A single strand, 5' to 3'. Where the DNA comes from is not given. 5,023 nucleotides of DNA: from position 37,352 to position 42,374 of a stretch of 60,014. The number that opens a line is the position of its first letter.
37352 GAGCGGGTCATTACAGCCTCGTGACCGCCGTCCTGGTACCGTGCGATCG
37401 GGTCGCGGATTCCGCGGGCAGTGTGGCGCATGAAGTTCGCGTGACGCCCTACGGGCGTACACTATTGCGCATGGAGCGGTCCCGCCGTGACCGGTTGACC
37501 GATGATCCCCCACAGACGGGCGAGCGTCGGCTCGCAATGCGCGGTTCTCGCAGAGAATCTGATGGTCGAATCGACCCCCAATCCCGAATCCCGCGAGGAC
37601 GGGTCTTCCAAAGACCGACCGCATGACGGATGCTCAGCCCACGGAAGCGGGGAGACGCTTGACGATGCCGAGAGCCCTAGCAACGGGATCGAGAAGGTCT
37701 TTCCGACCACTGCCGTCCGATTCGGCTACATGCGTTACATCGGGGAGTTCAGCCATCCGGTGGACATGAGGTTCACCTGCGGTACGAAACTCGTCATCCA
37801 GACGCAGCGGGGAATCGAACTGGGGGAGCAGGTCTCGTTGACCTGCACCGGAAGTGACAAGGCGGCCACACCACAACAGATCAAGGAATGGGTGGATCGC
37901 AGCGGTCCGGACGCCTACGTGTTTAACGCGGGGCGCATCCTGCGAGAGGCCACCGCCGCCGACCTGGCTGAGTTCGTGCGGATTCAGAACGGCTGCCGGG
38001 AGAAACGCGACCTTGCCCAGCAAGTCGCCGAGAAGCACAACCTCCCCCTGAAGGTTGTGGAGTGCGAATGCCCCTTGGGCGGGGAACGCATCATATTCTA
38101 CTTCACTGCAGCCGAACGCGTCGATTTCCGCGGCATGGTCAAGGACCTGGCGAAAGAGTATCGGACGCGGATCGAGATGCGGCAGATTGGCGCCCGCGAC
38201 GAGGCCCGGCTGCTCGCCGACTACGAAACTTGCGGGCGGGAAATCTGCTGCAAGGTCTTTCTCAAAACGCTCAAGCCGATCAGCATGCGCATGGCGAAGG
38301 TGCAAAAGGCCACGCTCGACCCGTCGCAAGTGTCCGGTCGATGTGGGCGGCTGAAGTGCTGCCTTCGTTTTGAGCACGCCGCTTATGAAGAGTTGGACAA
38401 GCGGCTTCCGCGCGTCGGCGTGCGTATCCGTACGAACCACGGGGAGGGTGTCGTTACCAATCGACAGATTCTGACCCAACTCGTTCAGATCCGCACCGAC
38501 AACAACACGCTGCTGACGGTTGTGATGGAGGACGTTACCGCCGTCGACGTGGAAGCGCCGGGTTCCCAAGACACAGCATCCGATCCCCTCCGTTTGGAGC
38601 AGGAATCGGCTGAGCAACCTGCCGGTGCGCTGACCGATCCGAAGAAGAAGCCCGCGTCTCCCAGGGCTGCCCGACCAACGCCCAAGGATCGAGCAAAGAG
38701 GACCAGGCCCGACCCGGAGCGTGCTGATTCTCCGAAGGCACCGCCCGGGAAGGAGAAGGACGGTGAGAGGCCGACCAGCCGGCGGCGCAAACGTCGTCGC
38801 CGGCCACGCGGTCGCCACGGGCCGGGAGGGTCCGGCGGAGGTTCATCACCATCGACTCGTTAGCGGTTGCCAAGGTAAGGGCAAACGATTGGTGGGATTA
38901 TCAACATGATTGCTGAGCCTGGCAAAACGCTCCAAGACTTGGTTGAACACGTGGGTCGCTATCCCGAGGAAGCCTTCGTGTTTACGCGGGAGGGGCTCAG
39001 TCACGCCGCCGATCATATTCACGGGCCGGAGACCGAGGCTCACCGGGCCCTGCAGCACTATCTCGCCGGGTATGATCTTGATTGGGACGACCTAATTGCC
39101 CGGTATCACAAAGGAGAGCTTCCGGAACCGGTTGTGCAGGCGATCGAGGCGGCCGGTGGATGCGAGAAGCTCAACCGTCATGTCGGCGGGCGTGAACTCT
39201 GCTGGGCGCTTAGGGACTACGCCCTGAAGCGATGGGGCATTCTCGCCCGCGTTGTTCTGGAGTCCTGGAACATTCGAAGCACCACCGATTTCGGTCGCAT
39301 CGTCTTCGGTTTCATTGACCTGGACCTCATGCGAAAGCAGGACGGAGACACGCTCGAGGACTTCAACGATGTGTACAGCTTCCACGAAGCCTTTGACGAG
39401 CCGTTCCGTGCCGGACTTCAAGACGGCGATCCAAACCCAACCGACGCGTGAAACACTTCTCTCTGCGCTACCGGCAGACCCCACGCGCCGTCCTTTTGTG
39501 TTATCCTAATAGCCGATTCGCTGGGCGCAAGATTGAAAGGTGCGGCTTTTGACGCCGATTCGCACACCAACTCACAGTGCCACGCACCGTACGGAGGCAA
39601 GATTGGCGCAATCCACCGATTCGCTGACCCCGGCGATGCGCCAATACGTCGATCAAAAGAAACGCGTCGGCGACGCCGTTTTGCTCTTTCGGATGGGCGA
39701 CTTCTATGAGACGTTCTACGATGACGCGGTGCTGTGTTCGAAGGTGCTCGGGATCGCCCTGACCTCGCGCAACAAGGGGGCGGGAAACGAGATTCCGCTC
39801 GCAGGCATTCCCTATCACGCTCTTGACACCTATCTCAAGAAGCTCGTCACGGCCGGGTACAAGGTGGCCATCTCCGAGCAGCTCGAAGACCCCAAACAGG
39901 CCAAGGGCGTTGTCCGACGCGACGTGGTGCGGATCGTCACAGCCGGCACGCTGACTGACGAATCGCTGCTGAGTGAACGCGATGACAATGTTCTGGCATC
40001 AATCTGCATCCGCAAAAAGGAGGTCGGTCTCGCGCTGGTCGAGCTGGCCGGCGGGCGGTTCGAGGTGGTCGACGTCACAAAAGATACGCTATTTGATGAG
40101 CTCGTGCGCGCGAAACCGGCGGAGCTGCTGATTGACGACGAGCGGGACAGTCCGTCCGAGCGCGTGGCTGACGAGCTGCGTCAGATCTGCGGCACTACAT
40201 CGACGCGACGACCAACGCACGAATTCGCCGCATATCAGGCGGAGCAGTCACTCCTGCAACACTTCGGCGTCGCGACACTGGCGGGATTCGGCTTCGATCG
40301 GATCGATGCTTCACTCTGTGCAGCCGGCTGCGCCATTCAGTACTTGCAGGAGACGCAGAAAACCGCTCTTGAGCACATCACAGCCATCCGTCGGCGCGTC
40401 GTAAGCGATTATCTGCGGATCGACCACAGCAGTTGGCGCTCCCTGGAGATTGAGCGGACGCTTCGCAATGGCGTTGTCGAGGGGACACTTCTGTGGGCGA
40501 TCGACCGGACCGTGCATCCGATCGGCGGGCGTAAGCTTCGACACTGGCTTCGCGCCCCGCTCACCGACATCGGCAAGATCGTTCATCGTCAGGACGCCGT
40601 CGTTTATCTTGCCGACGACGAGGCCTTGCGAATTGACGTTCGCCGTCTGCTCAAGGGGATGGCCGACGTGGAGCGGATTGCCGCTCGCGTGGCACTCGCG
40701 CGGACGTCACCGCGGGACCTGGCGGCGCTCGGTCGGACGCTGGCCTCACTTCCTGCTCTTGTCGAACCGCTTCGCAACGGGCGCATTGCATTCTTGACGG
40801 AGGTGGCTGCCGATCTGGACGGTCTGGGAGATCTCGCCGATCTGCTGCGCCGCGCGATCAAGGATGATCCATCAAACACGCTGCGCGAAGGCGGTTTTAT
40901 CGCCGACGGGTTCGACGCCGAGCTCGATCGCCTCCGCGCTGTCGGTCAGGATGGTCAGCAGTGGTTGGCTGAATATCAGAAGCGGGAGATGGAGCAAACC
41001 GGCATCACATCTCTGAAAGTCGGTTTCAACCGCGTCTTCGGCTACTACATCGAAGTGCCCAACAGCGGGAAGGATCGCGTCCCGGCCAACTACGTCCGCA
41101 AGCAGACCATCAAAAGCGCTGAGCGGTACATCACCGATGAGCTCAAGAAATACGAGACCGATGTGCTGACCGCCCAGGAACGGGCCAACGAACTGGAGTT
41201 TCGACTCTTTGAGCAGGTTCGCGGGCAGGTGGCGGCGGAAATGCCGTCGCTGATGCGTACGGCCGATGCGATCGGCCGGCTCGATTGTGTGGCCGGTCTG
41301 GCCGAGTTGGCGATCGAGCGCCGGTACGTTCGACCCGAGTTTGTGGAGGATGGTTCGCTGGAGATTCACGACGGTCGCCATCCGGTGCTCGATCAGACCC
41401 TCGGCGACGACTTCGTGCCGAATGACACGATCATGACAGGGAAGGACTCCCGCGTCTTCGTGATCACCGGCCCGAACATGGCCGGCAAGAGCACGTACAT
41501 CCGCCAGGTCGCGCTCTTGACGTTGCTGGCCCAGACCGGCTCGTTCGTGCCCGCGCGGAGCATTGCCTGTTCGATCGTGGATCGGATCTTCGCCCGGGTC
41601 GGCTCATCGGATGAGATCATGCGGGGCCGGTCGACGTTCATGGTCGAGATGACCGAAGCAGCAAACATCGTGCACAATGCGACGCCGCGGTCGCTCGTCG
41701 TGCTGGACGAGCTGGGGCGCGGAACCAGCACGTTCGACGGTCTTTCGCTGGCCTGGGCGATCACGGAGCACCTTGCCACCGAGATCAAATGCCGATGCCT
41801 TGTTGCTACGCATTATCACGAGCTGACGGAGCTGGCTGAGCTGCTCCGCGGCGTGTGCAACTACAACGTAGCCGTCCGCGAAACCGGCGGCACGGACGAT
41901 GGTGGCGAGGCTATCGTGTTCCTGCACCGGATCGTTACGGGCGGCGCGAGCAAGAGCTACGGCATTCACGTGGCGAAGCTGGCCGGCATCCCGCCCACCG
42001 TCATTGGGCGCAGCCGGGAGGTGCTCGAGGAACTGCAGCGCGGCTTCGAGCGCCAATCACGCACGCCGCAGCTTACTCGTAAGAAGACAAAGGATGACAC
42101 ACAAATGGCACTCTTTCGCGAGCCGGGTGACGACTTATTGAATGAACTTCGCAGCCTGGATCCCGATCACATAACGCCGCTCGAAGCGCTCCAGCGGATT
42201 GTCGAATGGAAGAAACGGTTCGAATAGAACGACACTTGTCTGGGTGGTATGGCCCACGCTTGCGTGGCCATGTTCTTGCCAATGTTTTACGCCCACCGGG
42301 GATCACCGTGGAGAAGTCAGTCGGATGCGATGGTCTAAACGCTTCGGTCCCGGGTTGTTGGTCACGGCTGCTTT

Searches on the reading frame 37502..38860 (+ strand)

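Call 78: search_protein_families(library=pfam, proteins=[window:37502-38860:+], max_evalue=0.01)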
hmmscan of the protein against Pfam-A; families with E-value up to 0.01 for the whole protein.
window:37502-38860:+ (453 aa): 1 family
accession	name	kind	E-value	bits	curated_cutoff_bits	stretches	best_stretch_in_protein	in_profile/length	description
PF04468.17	PSP1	-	5.4e-27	94.4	27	1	145-229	2-86/86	PSP1 C-terminal conserved region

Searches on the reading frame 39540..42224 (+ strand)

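Call 78: search_protein_families(library=pfam, proteins=[window:39540-42224:+], max_evalue=0.01)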
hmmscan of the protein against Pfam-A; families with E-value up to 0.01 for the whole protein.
window:39540-42224:+ (895 aa): 5 families
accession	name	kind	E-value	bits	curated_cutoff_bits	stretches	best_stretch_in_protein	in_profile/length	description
PF00488.27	MutS_V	-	3.8e-79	265.5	30.2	1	641-833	2-188/188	MutS domain V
PF05192.23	MutS_III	-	3.2e-45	155.3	34.1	1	298-588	2-194/194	MutS domain III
PF01624.25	MutS_I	-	3e-41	140.6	20.6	1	30-141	1-112/113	MutS domain I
PF05190.23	MutS_IV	-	1.1e-29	102.9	22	1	457-548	1-92/92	MutS family domain IV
PF05188.22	MutS_II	-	3.1e-23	83.1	25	1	150-280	1-132/133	MutS domain II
